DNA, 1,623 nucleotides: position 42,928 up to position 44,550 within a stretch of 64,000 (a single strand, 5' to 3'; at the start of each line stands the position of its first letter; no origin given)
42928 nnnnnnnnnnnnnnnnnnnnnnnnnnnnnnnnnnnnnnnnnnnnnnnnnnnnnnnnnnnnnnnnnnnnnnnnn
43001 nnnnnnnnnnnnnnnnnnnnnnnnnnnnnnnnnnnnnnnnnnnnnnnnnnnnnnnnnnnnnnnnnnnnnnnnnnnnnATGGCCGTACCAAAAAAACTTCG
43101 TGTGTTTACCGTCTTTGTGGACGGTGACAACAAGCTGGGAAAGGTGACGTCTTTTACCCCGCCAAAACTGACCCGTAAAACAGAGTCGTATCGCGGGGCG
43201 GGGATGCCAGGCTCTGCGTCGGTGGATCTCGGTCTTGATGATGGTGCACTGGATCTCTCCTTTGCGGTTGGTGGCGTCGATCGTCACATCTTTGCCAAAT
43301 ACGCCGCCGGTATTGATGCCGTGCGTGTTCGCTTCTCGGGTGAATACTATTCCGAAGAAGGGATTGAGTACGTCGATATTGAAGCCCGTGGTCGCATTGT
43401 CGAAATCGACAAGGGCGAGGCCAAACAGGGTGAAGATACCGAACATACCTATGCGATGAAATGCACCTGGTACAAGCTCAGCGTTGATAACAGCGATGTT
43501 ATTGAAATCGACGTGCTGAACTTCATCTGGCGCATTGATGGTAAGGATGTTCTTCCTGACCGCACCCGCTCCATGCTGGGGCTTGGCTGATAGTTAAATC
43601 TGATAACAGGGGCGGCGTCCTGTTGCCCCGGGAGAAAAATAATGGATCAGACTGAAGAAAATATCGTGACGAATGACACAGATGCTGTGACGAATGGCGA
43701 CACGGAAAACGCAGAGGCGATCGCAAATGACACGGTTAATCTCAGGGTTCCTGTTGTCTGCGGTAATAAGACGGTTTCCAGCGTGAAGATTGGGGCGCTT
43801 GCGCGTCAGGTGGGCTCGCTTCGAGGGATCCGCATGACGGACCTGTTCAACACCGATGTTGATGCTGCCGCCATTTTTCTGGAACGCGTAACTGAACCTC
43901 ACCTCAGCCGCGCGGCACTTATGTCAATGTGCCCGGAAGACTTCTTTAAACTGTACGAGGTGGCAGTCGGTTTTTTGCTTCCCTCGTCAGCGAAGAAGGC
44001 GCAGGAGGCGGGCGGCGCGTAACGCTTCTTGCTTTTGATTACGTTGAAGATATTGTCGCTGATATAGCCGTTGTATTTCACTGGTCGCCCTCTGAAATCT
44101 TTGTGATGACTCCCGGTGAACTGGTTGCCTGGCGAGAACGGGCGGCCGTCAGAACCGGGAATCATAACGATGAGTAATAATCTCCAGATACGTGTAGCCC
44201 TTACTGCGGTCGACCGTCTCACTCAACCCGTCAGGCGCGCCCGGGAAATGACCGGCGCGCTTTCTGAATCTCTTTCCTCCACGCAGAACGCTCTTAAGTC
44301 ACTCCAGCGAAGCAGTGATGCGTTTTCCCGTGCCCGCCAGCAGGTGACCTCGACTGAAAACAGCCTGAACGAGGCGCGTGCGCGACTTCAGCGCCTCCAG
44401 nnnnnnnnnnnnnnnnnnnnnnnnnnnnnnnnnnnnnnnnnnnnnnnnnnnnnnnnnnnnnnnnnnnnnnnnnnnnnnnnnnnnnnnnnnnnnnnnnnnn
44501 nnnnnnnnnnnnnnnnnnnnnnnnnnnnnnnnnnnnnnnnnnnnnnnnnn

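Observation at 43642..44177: Conserved E/E' programmed -1 frameshift is intact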

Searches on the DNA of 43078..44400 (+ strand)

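Call 9: search_dna_similar(query=window:43078-44400:+, collection=phages, mode=distant, max_rows=40)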
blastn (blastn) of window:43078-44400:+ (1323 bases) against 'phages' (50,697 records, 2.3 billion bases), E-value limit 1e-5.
Records with a match: 107; places in all: 107; records where one place covers at least 80% of the query: 0.
Best place of each record, by identity: 60-80% 107.
By first word of the organism name: Escherichia 37; Yersinia 20; Peduovirus 18; Klebsiella 16; Bacteriophage 4; Enterobacter 3; Salmonella 3; Xuanwuvirus 2; Enterobacteria 2; Citrobacter 1; and 1 more.
By host as written in the record: - 26; Klebsiella pneumoniae 13; Yersinia pestis EV76-CN 12; Escherichia coli 11; Escherichia coli DSM 12242 5; Yersinia pestis 5; Escherichia coli DE048 4; Escherichia coli 520873 2; and 18 more.
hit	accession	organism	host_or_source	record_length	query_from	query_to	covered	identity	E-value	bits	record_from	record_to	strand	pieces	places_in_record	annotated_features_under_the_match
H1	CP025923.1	Escherichia phage 520873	Escherichia coli 520873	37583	1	1085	52%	67.9%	2e-24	216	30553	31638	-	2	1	record has no annotation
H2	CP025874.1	Escherichia phage 503458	Escherichia coli 503458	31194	1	1085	52%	67.9%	2e-24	216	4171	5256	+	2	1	record has no annotation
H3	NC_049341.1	Escherichia phage 503458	Escherichia coli 503458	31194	1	1085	52%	67.9%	2e-24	216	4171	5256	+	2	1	head closure | tail protein (x2) | tail sheath family protein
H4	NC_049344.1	Escherichia phage 520873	Escherichia coli 520873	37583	1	1085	52%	67.9%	2e-24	216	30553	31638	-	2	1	head closure | tail protein (x2) | tail sheath family protein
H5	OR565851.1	Citrobacter phage Shae_phiSM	Citrobacter rodentium DBS100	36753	1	1085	52%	67.8%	2e-24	220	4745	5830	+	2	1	mtp: major tail tube protein | tp: tail protein | late control gene D protein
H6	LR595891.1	Xuanwuvirus P884B11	-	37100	1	1085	52%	67.7%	2e-24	215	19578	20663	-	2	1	Phage major tail tube protein | putative tail protein | Putative phage tail protein | Phage tail sheath monomer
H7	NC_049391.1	Xuanwuvirus P884B11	-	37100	1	1085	52%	67.7%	2e-24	215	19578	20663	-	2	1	head closure | tail protein (x2) | Phage tail sheath monomer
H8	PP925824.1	Escherichia phage Chuche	Escherichia coli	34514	1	1085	49%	69.6%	5e-38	268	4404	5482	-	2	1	head closure | tail protein (x2) | hypothetical protein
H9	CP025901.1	Escherichia phage 500465-2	Escherichia coli 500465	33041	1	1085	49%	67.7%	8e-23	217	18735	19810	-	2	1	record has no annotation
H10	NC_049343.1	Escherichia phage 500465-2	Escherichia coli 500465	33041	1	1085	49%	67.7%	8e-23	217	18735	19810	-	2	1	head closure | tail protein (x2) | tail sheath family protein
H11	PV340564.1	Escherichia phage PhiR44_2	Escherichia coli C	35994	1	1085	49%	67.6%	6e-24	217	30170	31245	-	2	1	major tail tube protein | tail protein | hypothetical protein | tail sheath monomer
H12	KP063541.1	Escherichia phage P88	Escherichia coli K88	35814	1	1085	49%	67.6%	3e-21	213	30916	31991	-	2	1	major tail tube protein | tail protein | tail fiber protein | tail sheath monomer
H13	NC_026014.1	Escherichia phage P88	Escherichia coli K88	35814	1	1085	49%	67.6%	3e-21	213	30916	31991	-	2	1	head closure | tail protein (x2) | tail sheath family protein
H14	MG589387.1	Enterobacter phage phiT5282H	Enterobacter cloacae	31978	1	1077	42%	67.4%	6e-18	175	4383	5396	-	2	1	hypothetical protein (x2)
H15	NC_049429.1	Enterobacter phage phiT5282H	Enterobacter cloacae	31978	1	1077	42%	67.4%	6e-18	175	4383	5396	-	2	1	head closure | tail protein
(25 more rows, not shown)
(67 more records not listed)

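Call 10: get_annotated_region(hit=H12, flank=9000)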
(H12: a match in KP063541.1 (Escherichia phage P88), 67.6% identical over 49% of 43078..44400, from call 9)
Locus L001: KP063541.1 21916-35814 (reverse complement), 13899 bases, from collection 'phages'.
description: Enterobacteria phage P88, complete genome.
organism: Escherichia phage P88 (NCBI taxid 1567486)
taxonomy: Viruses; Duplodnaviria; Heunggongvirae; Uroviricota; Caudoviricetes; Peduoviridae; Xuanwuvirus; Xuanwuvirus P88
host: Escherichia coli K88; source: -; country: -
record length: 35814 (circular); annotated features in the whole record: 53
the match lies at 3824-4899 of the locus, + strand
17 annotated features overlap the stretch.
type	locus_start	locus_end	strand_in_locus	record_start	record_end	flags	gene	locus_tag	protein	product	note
CDS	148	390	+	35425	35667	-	-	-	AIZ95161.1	hypothetical protein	-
CDS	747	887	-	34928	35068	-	-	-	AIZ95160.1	hypothetical protein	hok/gef family protein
CDS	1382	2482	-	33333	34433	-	-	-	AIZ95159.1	gene D protein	-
CDS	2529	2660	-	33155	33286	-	-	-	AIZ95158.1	hypothetical protein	-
CDS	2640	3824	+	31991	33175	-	-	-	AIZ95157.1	tail sheath monomer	-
CDS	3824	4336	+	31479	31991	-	-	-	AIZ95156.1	major tail tube protein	-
CDS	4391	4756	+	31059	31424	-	-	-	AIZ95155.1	tail protein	-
CDS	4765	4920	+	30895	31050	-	-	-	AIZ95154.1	tail fiber protein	-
CDS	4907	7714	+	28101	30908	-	-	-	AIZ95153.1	tail tape measure protein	-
CDS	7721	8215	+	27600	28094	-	-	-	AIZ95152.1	tail protein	-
CDS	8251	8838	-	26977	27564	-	-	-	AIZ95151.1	DNA invertase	-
CDS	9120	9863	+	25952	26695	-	-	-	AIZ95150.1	tail fiber protein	-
CDS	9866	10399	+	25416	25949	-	-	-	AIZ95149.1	tail fiber assembly protein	-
CDS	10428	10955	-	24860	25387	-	-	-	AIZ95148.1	tail fiber assembly protein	-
CDS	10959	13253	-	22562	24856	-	-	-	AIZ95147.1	tail fiber protein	-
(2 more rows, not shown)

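Call 11: get_annotated_region(hit=H8, flank=9000)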
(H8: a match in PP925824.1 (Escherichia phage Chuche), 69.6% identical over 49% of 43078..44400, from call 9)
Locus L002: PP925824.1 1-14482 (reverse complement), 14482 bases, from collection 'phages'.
description: Escherichia phage Chuche, complete genome.
organism: Escherichia phage Chuche (NCBI taxid 3233692)
taxonomy: Viruses
host: Escherichia coli; source: mud near tree; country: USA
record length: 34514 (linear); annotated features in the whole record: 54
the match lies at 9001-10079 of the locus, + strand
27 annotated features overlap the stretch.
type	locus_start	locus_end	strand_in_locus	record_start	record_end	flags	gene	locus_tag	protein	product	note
CDS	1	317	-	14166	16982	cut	-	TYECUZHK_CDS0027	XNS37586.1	hypothetical protein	-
CDS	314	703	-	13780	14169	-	-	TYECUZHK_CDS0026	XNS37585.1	hypothetical protein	-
CDS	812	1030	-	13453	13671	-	-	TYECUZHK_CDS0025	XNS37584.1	hypothetical protein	-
CDS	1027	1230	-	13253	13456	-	-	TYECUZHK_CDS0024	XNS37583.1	hypothetical protein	-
CDS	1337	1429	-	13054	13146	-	-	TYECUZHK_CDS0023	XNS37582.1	hypothetical protein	-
CDS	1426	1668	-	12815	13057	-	-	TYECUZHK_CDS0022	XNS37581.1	hypothetical protein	-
CDS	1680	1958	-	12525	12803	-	-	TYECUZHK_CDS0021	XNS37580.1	hypothetical protein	-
CDS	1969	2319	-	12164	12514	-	-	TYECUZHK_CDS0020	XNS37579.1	hypothetical protein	-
CDS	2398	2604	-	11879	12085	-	-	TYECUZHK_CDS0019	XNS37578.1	hypothetical protein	-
CDS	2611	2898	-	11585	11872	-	-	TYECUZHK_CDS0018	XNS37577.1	Cox-like excisionase and repressor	-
CDS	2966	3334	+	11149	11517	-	-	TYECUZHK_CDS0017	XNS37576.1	transcriptional regulator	-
CDS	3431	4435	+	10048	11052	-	-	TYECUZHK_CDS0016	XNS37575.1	integrase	-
CDS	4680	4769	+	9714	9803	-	-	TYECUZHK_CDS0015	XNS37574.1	hypothetical protein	-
CDS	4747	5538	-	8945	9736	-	-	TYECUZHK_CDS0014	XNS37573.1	DNA methyltransferase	-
CDS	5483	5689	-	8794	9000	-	-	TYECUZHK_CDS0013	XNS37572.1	gpCom control of modification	-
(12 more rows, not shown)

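Call 49: search_dna_similar(query=window:43078-44400:+, collection=ecoli_genomes, mode=near, max_rows=15)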
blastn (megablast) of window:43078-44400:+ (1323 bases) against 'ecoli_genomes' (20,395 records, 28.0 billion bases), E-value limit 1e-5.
Records with a match: 25; places in all: 30; records where one place covers at least 80% of the query: 14.
Genomes with a match: 25 of 5426; with a place that covers at least 80% of the query: 14. Places per genome that has any: lowest 1, median 1, highest 2. On chromosomes: 30 places; on plasmids: 0.
Best place of each record, by identity: >=99% 14; 90-95% 2; 60-80% 9.
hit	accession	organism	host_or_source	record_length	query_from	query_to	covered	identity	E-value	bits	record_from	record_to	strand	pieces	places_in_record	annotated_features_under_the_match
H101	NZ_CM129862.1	Escherichia coli strain SW070917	wastewater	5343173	1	1323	100%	100.0%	0e+0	2444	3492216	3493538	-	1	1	phage major tail tube protein | phage tail assembly protein | phage tail tape measure protein | hypothetical protein | phage tail sheath subtilisin-like domain-containing protein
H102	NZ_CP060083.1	Escherichia coli strain G1/2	Homo sapiens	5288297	1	1323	100%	99.9%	0e+0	2438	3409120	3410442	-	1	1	phage major tail tube protein | phage tail assembly protein | phage tail tape measure protein | hypothetical protein | phage tail sheath subtilisin-like domain-containing protein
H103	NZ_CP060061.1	Escherichia coli strain G6/7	Homo sapiens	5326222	1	1323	100%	99.9%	0e+0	2438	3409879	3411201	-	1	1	phage major tail tube protein | phage tail assembly protein | phage tail tape measure protein | hypothetical protein | phage tail sheath subtilisin-like domain-containing protein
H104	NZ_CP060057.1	Escherichia coli strain G8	Homo sapiens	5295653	1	1323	100%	99.9%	0e+0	2438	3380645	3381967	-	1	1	phage major tail tube protein | phage tail assembly protein | phage tail tape measure protein | hypothetical protein | phage tail sheath subtilisin-like domain-containing protein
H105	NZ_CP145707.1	Escherichia coli strain S1-CAM-02-A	Homo sapiens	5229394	1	1323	100%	99.7%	0e+0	2422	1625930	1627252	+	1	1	phage major tail tube protein | phage tail assembly protein | phage tail tape measure protein | hypothetical protein | phage tail sheath subtilisin-like domain-containing protein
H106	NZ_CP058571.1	Escherichia coli strain EC2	Homo sapiens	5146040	1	1323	100%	99.5%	0e+0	2410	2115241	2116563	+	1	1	phage major tail tube protein | phage tail assembly protein | phage tail tape measure protein | hypothetical protein | phage tail sheath subtilisin-like domain-containing protein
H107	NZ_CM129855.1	Escherichia coli strain SW071611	wastewater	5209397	1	1323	100%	99.5%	0e+0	2410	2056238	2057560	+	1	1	phage major tail tube protein | phage tail assembly protein | phage tail tape measure protein | hypothetical protein | phage tail sheath subtilisin-like domain-containing protein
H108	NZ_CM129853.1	Escherichia coli strain SW071619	wastewater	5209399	1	1323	100%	99.5%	0e+0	2410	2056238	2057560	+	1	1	phage major tail tube protein | phage tail assembly protein | phage tail tape measure protein | hypothetical protein | phage tail sheath subtilisin-like domain-containing protein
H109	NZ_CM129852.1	Escherichia coli strain SW07163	wastewater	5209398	1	1323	100%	99.5%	0e+0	2410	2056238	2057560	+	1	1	phage major tail tube protein | phage tail assembly protein | phage tail tape measure protein | hypothetical protein | phage tail sheath subtilisin-like domain-containing protein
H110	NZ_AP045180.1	Escherichia coli strain JNEC-KY204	Homo sapiens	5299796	1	1323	100%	99.5%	0e+0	2405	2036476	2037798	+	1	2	phage major tail tube protein | phage tail assembly protein | phage tail tape measure protein | hypothetical protein | phage tail sheath subtilisin-like domain-containing protein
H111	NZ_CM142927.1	Escherichia coli strain UCPROB-002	Homo sapiens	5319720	1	1323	100%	99.5%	0e+0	2405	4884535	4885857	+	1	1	phage major tail tube protein | phage tail assembly protein | phage tail tape measure protein | hypothetical protein | phage tail sheath subtilisin-like domain-containing protein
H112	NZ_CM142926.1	Escherichia coli strain UCPROB-001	Homo sapiens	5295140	1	1323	100%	99.5%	0e+0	2405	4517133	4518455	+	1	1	phage major tail tube protein | phage tail assembly protein | phage tail tape measure protein | hypothetical protein | phage tail sheath subtilisin-like domain-containing protein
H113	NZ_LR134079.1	Escherichia coli strain NCTC9112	missing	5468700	1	1323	100%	99.5%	0e+0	2405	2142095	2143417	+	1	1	phage major tail tube protein | phage tail assembly protein | phage tail tape measure protein | hypothetical protein | phage tail sheath subtilisin-like domain-containing protein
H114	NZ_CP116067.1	Escherichia coli strain DETEC-S792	ICU staff rectal swab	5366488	1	1323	100%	99.4%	0e+0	2399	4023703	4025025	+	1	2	phage major tail tube protein | phage tail assembly protein | phage tail tape measure protein | hypothetical protein | phage tail sheath family protein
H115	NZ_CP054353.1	Escherichia coli strain SCU-172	Homo sapiens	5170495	1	1321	66%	92.4%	0e+0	1237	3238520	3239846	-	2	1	phage major tail tube protein | hypothetical protein | phage tail tape measure protein | GpE family phage tail protein | phage tail sheath subtilisin-like domain-containing protein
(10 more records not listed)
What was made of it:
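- The lineage is rare (14 of 5,426 complete E. coli genomes at 99% identity or more, call 49).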

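Call 51: get_annotated_region(hit=H101, flank=4500)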
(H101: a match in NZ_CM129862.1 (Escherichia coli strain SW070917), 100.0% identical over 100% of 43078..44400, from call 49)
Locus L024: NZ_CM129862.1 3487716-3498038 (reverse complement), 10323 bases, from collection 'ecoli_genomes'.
description: Escherichia coli strain SW070917 chromosome, whole genome shotgun sequence
organism: Escherichia coli strain SW070917 (NCBI taxid 562)
replicon: chromosome; assembly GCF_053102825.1
host: -; source: wastewater; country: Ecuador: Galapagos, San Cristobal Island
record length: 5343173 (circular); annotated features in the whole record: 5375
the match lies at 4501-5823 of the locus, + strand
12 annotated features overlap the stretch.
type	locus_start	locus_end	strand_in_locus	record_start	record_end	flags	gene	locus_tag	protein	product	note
CDS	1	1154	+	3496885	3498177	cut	serS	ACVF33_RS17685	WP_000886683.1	serine--tRNA ligase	-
CDS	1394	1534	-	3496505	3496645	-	-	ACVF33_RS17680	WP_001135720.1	Hok/Gef family protein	-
CDS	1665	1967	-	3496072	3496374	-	-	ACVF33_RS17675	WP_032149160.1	ogr/Delta-like zinc finger family protein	-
CDS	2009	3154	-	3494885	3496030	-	-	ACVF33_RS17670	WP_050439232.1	phage late control D family protein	-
CDS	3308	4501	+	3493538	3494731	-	-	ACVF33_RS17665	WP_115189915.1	phage tail sheath subtilisin-like domain-containing protein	-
CDS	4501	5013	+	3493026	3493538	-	-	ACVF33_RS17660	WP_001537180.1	phage major tail tube protein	-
CDS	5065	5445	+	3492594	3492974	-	-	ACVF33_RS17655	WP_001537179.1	phage tail assembly protein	-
CDS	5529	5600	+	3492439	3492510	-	-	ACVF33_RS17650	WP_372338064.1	hypothetical protein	-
CDS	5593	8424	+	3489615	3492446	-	-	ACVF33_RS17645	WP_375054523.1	phage tail tape measure protein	-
CDS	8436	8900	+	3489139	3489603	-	-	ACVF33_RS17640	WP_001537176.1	phage tail protein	-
CDS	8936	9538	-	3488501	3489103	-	-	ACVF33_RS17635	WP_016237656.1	DUF4376 domain-containing protein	-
CDS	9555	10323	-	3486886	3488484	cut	-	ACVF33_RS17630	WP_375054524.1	phage tail-collar fiber domain-containing protein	-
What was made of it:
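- Checked: That TAA lies inside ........, where ATG 44170 starts the 943-aa tape measure ORF (44170..47001; same start as RefSeq uses in an identical genome, call 51).
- RefSeq does not annotate a frameshift here (call 51).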

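Call 52: get_annotated_region(hit=H115, flank=600)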
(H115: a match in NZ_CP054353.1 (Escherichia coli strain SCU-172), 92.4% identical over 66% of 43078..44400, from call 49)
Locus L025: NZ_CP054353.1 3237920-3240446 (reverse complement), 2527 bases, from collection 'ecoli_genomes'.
description: Escherichia coli strain SCU-172 chromosome, complete genome
organism: Escherichia coli strain SCU-172 (NCBI taxid 562)
replicon: chromosome; assembly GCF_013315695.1
host: Homo sapiens; source: rectal swab from healthy college student; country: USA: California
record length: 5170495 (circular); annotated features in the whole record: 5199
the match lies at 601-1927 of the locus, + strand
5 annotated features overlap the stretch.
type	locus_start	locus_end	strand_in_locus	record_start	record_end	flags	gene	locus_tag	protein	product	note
CDS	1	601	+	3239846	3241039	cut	-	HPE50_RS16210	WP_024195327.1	phage tail sheath subtilisin-like domain-containing protein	-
CDS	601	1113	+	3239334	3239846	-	-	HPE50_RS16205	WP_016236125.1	phage major tail tube protein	-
CDS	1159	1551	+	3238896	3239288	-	-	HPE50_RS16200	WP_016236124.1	hypothetical protein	-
CDS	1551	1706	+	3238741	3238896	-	-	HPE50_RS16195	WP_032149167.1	GpE family phage tail protein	-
CDS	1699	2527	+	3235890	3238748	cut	-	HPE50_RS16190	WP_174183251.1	phage tail tape measure protein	-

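Call 61: search_rna_families(source=window, start=43400, end=44400, threshold=evalue, max_evalue=1)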
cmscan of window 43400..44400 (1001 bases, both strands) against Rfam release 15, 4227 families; matches with E-value up to 1: 0.
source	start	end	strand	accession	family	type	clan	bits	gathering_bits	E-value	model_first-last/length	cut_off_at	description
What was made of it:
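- Tried and rejected: Rfam finds nothing in 43400-44400 even at E up to 1 (call 61).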
